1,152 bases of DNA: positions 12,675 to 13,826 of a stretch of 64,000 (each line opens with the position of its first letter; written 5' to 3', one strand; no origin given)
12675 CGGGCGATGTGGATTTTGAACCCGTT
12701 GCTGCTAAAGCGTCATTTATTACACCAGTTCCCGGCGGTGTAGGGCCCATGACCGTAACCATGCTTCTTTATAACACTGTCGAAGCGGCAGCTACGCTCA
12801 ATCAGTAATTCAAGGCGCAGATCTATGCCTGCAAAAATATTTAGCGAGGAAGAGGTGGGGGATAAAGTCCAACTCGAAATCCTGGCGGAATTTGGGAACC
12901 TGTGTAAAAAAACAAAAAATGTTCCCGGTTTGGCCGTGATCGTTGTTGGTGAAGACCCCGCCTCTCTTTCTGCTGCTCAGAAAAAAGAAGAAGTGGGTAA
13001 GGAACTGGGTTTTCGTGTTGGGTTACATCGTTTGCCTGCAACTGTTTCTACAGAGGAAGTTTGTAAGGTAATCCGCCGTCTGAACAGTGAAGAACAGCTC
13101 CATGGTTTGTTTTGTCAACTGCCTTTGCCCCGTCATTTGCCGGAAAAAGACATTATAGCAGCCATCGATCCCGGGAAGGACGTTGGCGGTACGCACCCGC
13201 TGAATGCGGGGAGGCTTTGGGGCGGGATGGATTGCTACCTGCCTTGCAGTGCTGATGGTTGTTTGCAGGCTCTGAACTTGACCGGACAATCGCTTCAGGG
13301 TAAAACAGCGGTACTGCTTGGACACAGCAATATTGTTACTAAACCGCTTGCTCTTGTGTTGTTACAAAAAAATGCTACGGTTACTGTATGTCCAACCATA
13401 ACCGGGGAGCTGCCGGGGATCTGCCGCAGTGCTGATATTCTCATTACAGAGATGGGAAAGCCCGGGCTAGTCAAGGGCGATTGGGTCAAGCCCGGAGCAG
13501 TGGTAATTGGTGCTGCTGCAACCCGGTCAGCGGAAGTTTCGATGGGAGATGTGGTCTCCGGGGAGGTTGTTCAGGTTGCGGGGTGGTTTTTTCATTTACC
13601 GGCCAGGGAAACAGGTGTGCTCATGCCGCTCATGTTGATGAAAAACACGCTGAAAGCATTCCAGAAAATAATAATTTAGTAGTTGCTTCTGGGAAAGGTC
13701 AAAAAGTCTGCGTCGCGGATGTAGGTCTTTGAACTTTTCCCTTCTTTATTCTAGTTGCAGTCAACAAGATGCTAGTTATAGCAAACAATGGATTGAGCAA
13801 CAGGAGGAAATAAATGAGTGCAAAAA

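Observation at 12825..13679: FolD paralog 2 has lost hallmark catalytic/cofactor motifs: candidate pseudo-enzyme or neofunctionalised protein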

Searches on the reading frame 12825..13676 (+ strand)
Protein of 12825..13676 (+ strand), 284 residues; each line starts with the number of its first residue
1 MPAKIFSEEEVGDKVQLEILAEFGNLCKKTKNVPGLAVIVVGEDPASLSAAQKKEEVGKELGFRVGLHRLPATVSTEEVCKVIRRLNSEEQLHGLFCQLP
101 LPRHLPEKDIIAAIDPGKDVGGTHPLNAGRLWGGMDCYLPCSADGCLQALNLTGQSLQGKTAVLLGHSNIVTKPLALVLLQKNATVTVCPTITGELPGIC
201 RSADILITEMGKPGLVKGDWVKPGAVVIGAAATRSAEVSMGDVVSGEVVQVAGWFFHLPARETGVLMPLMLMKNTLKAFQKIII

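Call 4: search_protein_families(library=pfam, proteins=[window:12825-13676:+], max_evalue=0.01)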
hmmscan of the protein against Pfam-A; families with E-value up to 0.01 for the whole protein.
window:12825-13676:+ (284 aa): 2 families
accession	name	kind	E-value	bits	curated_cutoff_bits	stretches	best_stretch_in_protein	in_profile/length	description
PF02882.25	THF_DHG_CYH_C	-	2.7e-39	134.5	27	1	124-281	1-158/160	Tetrahydrofolate dehydrogenase/cyclohydrolase, NAD(P)-binding domain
PF00763.28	THF_DHG_CYH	-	4.2e-26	91.9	32.8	1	11-120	6-114/115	Tetrahydrofolate dehydrogenase/cyclohydrolase, catalytic domain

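Call 5: search_protein_families(library=ncbifam, proteins=[window:12825-13676:+], max_evalue=0.01)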
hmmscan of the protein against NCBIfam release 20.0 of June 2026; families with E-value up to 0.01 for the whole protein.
window:12825-13676:+ (284 aa): 30 families (the best 25 are shown)
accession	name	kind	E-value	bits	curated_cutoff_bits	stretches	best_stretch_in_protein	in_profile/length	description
NF010785.0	PRK14188.1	subfamily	2.9e-71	239.9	396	1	3-281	3-288/297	bifunctional methylenetetrahydrofolate dehydrogenase/methenyltetrahydrofolate cyclohydrolase FolD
NF010776.0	PRK14179.1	equivalog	5.4e-70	235.7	445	1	5-281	4-280/284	bifunctional methylenetetrahydrofolate dehydrogenase/methenyltetrahydrofolate cyclohydrolase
NF010770.0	PRK14173.1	equivalog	1.5e-65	221.3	411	1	12-279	8-278/287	bifunctional 5,10-methylene-tetrahydrofolate dehydrogenase/ 5,10-methylene-tetrahydrofolate cyclohydrolase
NF008058.0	PRK10792.1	equivalog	1.5e-64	217.8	355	1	1-281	1-281/285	bifunctional methylenetetrahydrofolate dehydrogenase/methenyltetrahydrofolate cyclohydrolase FolD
NF010786.0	PRK14189.1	subfamily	2.5e-64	217.1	421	1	1-281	1-280/285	bifunctional methylenetetrahydrofolate dehydrogenase/methenyltetrahydrofolate cyclohydrolase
NF010781.0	PRK14184.1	equivalog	5.1e-62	209.6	438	1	9-281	7-282/286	bifunctional 5,10-methylene-tetrahydrofolate dehydrogenase/ 5,10-methylene-tetrahydrofolate cyclohydrolase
NF010787.0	PRK14191.1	equivalog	1.4e-61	208.1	423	1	10-281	8-279/285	bifunctional methylenetetrahydrofolate dehydrogenase/methenyltetrahydrofolate cyclohydrolase FolD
NF010783.0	PRK14186.1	equivalog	5.2e-61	206.3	333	1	5-282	4-285/297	bifunctional methylenetetrahydrofolate dehydrogenase/methenyltetrahydrofolate cyclohydrolase FolD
NF010767.0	PRK14170.1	equivalog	2e-60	204.3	559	1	7-282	6-280/284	bifunctional methylenetetrahydrofolate dehydrogenase/methenyltetrahydrofolate cyclohydrolase FolD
NF010773.0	PRK14176.1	equivalog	1.1e-59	202.3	437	1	5-281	10-285/287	bifunctional 5,10-methylene-tetrahydrofolate dehydrogenase/ 5,10-methylene-tetrahydrofolate cyclohydrolase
NF010765.0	PRK14168.1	equivalog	7.2e-59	199.4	501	1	1-280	1-292/297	bifunctional methylenetetrahydrofolate dehydrogenase/methenyltetrahydrofolate cyclohydrolase FolD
NF010780.0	PRK14183.1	equivalog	2.1e-58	197.8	480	1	6-280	4-278/283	bifunctional 5,10-methylene-tetrahydrofolate dehydrogenase/ 5,10-methylene-tetrahydrofolate cyclohydrolase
NF010769.0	PRK14172.1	equivalog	5.9e-58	196.3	392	1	4-279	3-277/278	bifunctional 5,10-methylene-tetrahydrofolate dehydrogenase/ 5,10-methylene-tetrahydrofolate cyclohydrolase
NF010782.0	PRK14185.1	equivalog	3.2e-56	190.8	507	1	8-283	6-291/293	bifunctional methylenetetrahydrofolate dehydrogenase/methenyltetrahydrofolate cyclohydrolase FolD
NF010790.0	PRK14194.1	equivalog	4.2e-56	190.4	508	1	18-280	19-283/301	bifunctional methylenetetrahydrofolate dehydrogenase/methenyltetrahydrofolate cyclohydrolase FolD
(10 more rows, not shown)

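Call 6: find_homologous_proteins(query=window:12825-13676:+, max_evalue=1e-10)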
Query window:12825-13676:+ (284 aa): 6796 proteins with E <= 1e-10 among 8000 candidates; the best 120 are listed.
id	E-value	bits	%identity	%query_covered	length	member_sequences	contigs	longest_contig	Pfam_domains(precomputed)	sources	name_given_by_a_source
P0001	1.3e-184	630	100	100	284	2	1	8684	PF02882.26,PF00763.29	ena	-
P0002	5.2e-123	428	70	100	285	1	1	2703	PF02882.26,PF00763.29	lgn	-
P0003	4.2e-117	409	69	100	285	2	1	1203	PF02882.26,PF00763.29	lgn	-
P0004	2.4e-111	390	65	99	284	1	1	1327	PF02882.26,PF00763.29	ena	-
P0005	3.8e-107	376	63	99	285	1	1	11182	PF02882.26,PF00763.29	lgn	-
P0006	1.0e-106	374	61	100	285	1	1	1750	PF02882.26,PF00763.29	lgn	-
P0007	2.6e-103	363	59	100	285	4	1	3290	PF02882.26,PF00763.29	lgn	-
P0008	3.5e-98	346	58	98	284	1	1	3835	PF02882.26,PF00763.29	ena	-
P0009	1.9e-87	311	50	99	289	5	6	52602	PF02882.26,PF00763.29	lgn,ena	-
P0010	2.1e-87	311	51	100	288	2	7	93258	PF02882.26,PF00763.29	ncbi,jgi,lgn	ncbi:MAG: bifunctional 5,10-methylenetetrahydrofolate dehydrogenase/5,10-methenyltetrahydrofolate cy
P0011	3.0e-85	304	49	100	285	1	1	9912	PF02882.26,PF00763.29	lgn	-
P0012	2.1e-81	291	49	99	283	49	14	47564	PF02882.26,PF00763.29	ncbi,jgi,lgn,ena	-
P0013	1.9e-79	285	49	99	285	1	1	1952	PF02882.26,PF00763.29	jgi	jgi:methylenetetrahydrofolate dehydrogenase (NADP+) / methenyltetrahydrofolate cyclohydrolase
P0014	3.3e-78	281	50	99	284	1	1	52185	PF02882.26,PF00763.29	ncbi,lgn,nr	ncbi:MAG: bifunctional 5,10-methylenetetrahydrofolate dehydrogenase/5,10-methenyltetrahydrofolate cy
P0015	6.9e-78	280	49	99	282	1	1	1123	PF02882.26,PF00763.29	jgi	jgi:methylenetetrahydrofolate dehydrogenase (NADP+)/methenyltetrahydrofolate cyclohydrolase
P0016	9.5e-76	273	48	100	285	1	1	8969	PF02882.26,PF00763.29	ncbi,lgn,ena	-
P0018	3.5e-67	245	46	99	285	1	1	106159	PF02882.26,PF00763.29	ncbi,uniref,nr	ncbi:bifunctional methylenetetrahydrofolate dehydrogenase/methenyltetrahydrofolate cyclohydrolase Fo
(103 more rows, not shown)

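Call 7: search_solved_structures(query=window:12825-13676:+, show_alignments=3)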
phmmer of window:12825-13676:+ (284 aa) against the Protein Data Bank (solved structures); distinct sequences matched with E-value up to 0.001: 27.
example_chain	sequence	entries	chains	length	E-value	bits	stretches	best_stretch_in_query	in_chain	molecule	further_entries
6v6y_A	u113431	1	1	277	4.9e-52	180.2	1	2-278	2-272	Bifunctional protein FolD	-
4a5o_A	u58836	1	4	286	7.4e-51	176.3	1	28-280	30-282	BIFUNCTIONAL PROTEIN FOLD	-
6ape_A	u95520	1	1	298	1.7e-45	158.7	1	31-281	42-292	Bifunctional protein FolD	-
8wfc_A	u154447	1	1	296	1.1e-44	156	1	4-279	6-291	Bifunctional protein FolD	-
5nhs_A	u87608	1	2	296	3e-44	154.6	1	5-279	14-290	Bifunctional protein FolD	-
4a26_A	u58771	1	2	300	7.9e-44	153.3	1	32-281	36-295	PUTATIVE C-1-TETRAHYDROFOLATE SYNTHASE, CYTOPLASMIC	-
1b0a_A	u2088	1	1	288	1.3e-42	149.3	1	1-278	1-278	PROTEIN (FOLD BIFUNCTIONAL PROTEIN)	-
6ecq_A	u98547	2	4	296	1.6e-42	149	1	2-280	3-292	METHYLENETETRAHYDROFOLATE DEHYDROGENASE CYCLOHYDROLASE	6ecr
1a4i_A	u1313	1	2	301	1.7e-42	148.9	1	2-281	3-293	METHYLENETETRAHYDROFOLATE DEHYDROGENASE / METHENYLTETRAHYDROFOLATE CYCLOHYDROLASE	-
1dia_A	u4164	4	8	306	1.8e-42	148.8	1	2-281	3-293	METHYLENETETRAHYDROFOLATE DEHYDROGENASE/CYCLOHYDROLASE | METHYLENETETRAHYDROFOLATE DEHYDROGENASE / CYCLOHYDROLASE | Methylenetetrahydrofolate dehydrogenase cycl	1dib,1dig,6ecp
9isl_A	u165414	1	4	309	1.9e-42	148.8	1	2-281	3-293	C-1-tetrahydrofolate synthase, cytoplasmic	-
9ise_A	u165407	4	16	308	1.9e-42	148.7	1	2-281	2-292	C-1-tetrahydrofolate synthase, cytoplasmic, N-terminally processed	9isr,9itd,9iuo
5o22_A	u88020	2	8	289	2.6e-42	148.3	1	3-278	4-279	Bifunctional protein FolD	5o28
5o2a_A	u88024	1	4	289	1.3e-41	146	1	3-278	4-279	Bifunctional protein FolD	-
3p2o_A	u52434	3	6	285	1.9e-41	145.4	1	25-279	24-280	Bifunctional protein folD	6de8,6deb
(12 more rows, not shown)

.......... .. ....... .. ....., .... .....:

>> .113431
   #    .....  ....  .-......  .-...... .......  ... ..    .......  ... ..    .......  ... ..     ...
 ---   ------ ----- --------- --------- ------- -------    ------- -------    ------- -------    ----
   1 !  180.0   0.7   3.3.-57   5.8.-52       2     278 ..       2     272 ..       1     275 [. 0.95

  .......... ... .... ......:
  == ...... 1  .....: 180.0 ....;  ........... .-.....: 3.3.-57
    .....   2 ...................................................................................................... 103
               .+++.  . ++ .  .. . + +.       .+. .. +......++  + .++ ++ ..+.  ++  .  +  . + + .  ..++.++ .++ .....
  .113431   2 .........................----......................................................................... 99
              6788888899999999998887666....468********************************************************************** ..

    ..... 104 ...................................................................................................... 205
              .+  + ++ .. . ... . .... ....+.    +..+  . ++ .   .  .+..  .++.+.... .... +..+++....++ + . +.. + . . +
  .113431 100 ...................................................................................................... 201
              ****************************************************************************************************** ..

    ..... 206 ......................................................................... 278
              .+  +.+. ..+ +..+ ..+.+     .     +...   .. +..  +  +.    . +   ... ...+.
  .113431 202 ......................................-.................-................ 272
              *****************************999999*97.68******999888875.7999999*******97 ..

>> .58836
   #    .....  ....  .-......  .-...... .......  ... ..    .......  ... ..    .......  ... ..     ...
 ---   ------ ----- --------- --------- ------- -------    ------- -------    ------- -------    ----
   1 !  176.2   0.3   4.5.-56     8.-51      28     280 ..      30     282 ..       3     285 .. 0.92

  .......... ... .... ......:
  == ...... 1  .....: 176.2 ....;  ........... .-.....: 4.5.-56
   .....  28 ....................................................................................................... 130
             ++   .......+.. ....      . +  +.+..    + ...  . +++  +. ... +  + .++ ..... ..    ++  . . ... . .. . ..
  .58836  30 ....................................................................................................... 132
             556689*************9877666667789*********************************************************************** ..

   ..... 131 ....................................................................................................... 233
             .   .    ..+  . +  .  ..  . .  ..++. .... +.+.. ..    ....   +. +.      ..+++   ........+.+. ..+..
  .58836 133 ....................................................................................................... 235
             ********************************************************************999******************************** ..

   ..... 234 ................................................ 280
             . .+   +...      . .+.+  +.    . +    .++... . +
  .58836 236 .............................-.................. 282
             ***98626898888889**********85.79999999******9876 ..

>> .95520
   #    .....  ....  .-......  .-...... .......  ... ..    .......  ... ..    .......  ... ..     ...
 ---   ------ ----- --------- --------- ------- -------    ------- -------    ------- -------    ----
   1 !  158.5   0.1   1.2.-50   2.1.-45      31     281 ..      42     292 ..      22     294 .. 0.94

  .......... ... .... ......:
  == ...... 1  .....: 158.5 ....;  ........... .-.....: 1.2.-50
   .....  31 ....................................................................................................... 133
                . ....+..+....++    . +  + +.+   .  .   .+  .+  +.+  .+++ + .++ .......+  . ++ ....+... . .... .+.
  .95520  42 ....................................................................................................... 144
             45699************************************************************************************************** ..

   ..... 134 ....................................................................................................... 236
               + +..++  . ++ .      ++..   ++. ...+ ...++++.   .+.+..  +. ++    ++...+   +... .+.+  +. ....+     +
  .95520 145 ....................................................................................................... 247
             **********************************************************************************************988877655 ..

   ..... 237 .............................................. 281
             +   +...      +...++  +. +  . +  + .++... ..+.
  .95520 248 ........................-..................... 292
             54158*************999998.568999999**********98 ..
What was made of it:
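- Overall homology is strong (E 4.9e-52 to T. thermophilus MTHFD, call 7). R-to-H in GRS is tolerated in principle, since P. aeruginosa FolD has Ala there (call 7).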

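Call 10: find_encoding_contigs(protein=P0010, flank=6000, max_places=3)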
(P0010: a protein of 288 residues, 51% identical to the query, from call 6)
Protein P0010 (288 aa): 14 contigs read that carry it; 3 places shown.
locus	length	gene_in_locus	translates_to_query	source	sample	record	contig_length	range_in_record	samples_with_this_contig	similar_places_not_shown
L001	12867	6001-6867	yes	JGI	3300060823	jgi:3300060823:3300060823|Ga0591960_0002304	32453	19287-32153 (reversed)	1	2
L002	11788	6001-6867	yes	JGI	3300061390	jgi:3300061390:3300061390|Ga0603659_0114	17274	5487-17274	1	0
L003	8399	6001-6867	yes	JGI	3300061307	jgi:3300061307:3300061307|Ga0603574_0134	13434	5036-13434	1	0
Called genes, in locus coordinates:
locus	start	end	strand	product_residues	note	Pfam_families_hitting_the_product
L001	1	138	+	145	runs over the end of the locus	?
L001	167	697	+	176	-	PF12685:SpoIIIAH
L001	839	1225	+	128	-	PF03780:Asp23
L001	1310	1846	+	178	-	PF03780:Asp23 (faint)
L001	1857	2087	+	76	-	PF10031:DUF2273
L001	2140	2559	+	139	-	PF01029:NusB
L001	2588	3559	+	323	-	PF00175:NAD_binding_1 (weak), PF10418:DHODB_Fe-S_bind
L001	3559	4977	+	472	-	PF14691:Fer4_20, PF13241:NAD_binding_7 (faint), PF01134:GIDA (weak), PF01494:FAD_binding_3 (faint), PF07992:Pyr_redox_2, PF12831:FAD_oxidored (weak), PF13450:NAD_binding_8 (weak), PF00070:Pyr_redox (weak), +1 more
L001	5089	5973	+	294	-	PF00763:THF_DHG_CYH, PF02882:THF_DHG_CYH_C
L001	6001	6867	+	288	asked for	PF00763:THF_DHG_CYH, PF02882:THF_DHG_CYH_C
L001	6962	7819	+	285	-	PF00763:THF_DHG_CYH, PF02882:THF_DHG_CYH_C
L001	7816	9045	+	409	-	PF13742:tRNA_anti_2, PF01336:tRNA_anti-codon, PF02601:Exonuc_VII_L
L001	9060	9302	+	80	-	PF02609:Exonuc_VII_S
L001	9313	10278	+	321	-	PF00348:polyprenyl_synt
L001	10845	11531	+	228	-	PF01595:CNNM (weak)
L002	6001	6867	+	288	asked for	PF00763:THF_DHG_CYH, PF02882:THF_DHG_CYH_C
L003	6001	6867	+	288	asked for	PF00763:THF_DHG_CYH, PF02882:THF_DHG_CYH_C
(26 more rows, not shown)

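Call 11: find_encoding_contigs(protein=P0009, flank=6000, max_places=2)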
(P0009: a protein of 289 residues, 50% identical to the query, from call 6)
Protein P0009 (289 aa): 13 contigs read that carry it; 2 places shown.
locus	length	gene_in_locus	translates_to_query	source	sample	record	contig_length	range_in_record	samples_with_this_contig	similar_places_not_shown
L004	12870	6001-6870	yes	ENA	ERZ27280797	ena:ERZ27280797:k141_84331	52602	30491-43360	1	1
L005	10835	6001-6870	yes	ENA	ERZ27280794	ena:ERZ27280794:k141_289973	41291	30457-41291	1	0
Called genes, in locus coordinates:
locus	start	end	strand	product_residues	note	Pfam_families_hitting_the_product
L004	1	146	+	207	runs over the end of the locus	-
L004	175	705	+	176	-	PF12685:SpoIIIAH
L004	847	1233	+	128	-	PF03780:Asp23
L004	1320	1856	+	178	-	PF03780:Asp23 (faint)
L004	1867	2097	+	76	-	PF10031:DUF2273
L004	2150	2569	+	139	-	PF01029:NusB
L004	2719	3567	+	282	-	PF00175:NAD_binding_1 (weak), PF10418:DHODB_Fe-S_bind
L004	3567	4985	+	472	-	PF14691:Fer4_20, PF13241:NAD_binding_7 (faint), PF01134:GIDA (weak), PF01494:FAD_binding_3 (faint), PF07992:Pyr_redox_2, PF12831:FAD_oxidored (weak), PF13450:NAD_binding_8 (weak), PF00070:Pyr_redox (weak), +1 more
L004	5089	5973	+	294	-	PF00763:THF_DHG_CYH, PF02882:THF_DHG_CYH_C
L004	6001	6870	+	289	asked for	PF00763:THF_DHG_CYH, PF02882:THF_DHG_CYH_C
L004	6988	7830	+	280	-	PF00763:THF_DHG_CYH, PF02882:THF_DHG_CYH_C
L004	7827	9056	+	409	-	PF13742:tRNA_anti_2, PF01336:tRNA_anti-codon, PF02601:Exonuc_VII_L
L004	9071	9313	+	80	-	PF02609:Exonuc_VII_S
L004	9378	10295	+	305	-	PF00348:polyprenyl_synt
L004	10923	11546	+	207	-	PF01595:CNNM (weak)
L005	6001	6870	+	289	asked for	PF00763:THF_DHG_CYH, PF02882:THF_DHG_CYH_C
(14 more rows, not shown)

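Call 12: find_encoding_contigs(protein=P0012, flank=6000, max_places=2)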
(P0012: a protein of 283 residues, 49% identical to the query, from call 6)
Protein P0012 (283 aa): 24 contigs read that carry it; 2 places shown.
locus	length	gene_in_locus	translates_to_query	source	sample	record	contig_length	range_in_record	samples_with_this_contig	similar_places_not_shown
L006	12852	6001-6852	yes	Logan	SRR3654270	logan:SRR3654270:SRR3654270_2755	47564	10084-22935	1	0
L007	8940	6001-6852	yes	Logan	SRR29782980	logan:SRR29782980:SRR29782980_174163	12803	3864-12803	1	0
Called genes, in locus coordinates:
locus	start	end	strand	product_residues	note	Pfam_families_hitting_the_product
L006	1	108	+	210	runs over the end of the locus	-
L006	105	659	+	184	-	PF12685:SpoIIIAH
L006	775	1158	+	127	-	PF03780:Asp23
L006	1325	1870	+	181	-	PF03780:Asp23 (faint)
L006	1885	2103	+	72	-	PF10031:DUF2273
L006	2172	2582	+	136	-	PF01029:NusB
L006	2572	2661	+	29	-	-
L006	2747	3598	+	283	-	PF00175:NAD_binding_1 (weak), PF10418:DHODB_Fe-S_bind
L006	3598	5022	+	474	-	PF14691:Fer4_20, PF01262:AlaDh_PNT_C (faint), PF01134:GIDA (faint), PF01494:FAD_binding_3 (faint), PF07992:Pyr_redox_2, PF12831:FAD_oxidored (weak), PF13450:NAD_binding_8 (weak), PF00070:Pyr_redox (weak), +1 more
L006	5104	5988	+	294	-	PF00763:THF_DHG_CYH, PF02882:THF_DHG_CYH_C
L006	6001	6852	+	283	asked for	PF00763:THF_DHG_CYH, PF02882:THF_DHG_CYH_C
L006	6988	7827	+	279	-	PF00763:THF_DHG_CYH, PF02882:THF_DHG_CYH_C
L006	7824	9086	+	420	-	PF13742:tRNA_anti_2, PF01336:tRNA_anti-codon, PF02601:Exonuc_VII_L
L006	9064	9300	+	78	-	PF02609:Exonuc_VII_S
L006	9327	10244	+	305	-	PF00348:polyprenyl_synt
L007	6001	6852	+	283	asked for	PF00763:THF_DHG_CYH, PF02882:THF_DHG_CYH_C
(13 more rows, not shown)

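Call 13: find_encoding_contigs(protein=P0014, flank=6000, max_places=2)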
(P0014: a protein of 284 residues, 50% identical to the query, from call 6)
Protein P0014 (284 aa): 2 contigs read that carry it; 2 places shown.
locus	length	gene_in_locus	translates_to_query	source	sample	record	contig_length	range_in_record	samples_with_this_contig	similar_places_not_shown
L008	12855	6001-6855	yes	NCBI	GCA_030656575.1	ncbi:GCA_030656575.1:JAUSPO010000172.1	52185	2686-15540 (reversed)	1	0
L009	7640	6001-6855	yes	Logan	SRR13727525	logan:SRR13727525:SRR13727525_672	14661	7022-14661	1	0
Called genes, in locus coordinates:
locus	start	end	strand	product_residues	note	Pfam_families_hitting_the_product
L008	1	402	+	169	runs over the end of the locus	PF01257:2Fe-2S_thioredx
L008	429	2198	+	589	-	PF01512:Complex1_51K, PF10589:NADH_4Fe-4S, PF00037:Fer4 (weak), PF13237:Fer4_10, PF14697:Fer4_21 (weak), PF12838:Fer4_7 (weak), PF13187:Fer4_9 (weak), PF00037:Fer4 (weak), +2 more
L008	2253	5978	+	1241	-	PF13510:Fer2_4, PF14691:Fer4_20, PF07992:Pyr_redox_2, PF13450:NAD_binding_8, PF13738:Pyr_redox_3, PF00070:Pyr_redox, PF12838:Fer4_7, PF22117:Fer4_Nqo3, +13 more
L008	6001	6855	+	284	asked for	PF00763:THF_DHG_CYH, PF02882:THF_DHG_CYH_C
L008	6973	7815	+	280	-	PF00763:THF_DHG_CYH, PF02882:THF_DHG_CYH_C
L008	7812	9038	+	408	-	PF13742:tRNA_anti_2, PF01336:tRNA_anti-codon, PF02601:Exonuc_VII_L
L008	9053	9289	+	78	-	PF02609:Exonuc_VII_S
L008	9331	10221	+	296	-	PF00348:polyprenyl_synt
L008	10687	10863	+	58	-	-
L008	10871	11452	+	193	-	-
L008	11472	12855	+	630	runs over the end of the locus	PF13292:DXP_synthase_N, PF00456:Transketolase_N (weak), PF02779:Transket_pyr, PF02780:Transketolase_C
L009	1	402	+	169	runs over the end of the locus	PF01257:2Fe-2S_thioredx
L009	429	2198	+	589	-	PF01512:Complex1_51K, PF10589:NADH_4Fe-4S, PF00037:Fer4 (weak), PF13237:Fer4_10, PF14697:Fer4_21 (weak), PF12838:Fer4_7 (weak), PF13187:Fer4_9 (weak), PF00037:Fer4 (weak), +2 more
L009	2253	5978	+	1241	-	PF13510:Fer2_4, PF14691:Fer4_20, PF07992:Pyr_redox_2, PF13450:NAD_binding_8, PF13738:Pyr_redox_3, PF00070:Pyr_redox, PF12838:Fer4_7, PF22117:Fer4_Nqo3, +13 more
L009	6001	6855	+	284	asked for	PF00763:THF_DHG_CYH, PF02882:THF_DHG_CYH_C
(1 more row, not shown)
